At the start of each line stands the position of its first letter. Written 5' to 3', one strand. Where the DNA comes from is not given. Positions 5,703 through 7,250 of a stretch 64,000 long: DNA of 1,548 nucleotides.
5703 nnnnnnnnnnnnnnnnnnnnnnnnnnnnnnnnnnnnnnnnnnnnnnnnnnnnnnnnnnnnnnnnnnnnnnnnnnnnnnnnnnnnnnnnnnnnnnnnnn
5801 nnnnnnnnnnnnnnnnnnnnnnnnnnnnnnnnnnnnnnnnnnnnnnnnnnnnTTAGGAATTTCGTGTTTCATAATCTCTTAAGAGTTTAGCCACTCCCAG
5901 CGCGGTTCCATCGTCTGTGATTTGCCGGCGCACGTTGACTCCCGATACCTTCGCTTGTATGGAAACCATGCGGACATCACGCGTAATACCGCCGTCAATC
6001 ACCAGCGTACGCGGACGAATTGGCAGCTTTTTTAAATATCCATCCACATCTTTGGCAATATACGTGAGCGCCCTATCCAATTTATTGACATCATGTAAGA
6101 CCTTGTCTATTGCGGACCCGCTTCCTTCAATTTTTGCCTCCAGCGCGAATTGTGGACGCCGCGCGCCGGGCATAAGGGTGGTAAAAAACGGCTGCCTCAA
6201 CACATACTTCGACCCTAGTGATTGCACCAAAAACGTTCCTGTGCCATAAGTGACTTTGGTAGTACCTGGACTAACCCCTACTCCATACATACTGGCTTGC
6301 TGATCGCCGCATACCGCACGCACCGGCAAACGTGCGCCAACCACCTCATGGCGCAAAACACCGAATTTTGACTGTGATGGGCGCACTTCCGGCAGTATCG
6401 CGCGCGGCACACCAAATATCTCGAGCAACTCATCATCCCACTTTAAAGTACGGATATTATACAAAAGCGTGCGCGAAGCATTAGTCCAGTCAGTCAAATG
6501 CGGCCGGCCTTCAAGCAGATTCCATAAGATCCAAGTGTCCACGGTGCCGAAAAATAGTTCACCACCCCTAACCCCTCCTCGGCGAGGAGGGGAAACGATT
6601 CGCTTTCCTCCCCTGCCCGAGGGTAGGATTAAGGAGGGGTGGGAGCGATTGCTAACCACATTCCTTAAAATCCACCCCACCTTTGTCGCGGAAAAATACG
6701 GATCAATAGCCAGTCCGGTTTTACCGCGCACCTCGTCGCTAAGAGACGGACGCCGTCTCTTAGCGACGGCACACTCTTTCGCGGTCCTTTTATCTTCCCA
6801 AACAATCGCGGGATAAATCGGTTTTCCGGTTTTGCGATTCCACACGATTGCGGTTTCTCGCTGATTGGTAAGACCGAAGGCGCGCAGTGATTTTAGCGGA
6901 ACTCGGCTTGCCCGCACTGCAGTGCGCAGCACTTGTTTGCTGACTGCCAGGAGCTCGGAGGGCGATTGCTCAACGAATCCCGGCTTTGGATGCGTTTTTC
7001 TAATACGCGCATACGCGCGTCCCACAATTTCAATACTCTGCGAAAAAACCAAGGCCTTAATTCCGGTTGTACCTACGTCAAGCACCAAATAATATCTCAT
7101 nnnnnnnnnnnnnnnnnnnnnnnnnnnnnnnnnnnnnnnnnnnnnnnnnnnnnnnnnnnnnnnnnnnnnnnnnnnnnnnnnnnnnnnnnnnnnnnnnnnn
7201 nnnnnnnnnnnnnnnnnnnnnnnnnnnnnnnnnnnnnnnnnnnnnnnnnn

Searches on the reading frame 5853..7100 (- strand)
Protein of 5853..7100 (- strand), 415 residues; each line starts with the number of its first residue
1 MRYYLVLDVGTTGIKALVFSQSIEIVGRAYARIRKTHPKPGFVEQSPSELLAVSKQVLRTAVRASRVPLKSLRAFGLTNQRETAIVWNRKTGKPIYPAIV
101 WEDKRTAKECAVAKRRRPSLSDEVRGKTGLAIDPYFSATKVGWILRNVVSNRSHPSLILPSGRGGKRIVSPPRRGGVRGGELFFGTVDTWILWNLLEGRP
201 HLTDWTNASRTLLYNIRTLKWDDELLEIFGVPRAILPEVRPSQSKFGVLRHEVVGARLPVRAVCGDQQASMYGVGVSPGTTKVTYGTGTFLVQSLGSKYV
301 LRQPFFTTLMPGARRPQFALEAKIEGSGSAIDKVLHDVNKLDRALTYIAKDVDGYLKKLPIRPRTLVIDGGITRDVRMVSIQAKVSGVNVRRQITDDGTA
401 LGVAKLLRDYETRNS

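Call 64: search_protein_families(library=pfam, proteins=[window:5853-7100:-], max_evalue=0.1)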
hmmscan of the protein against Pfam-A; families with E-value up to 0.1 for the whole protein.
window:5853-7100:- (415 aa): 3 families
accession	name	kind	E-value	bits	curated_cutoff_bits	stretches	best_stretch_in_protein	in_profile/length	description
PF00370.27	FGGY_N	-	3.6e-57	194.2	28.8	1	3-273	1-245/245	FGGY family of carbohydrate kinases, N-terminal domain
PF02782.22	FGGY_C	-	8.8e-08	32.6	27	1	356-406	142-193/198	FGGY family of carbohydrate kinases, C-terminal domain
PF01869.26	BcrAD_BadFG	-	0.019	14.9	31.5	0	8-37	4-33/271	BadF/BadG/BcrA/BcrD ATPase family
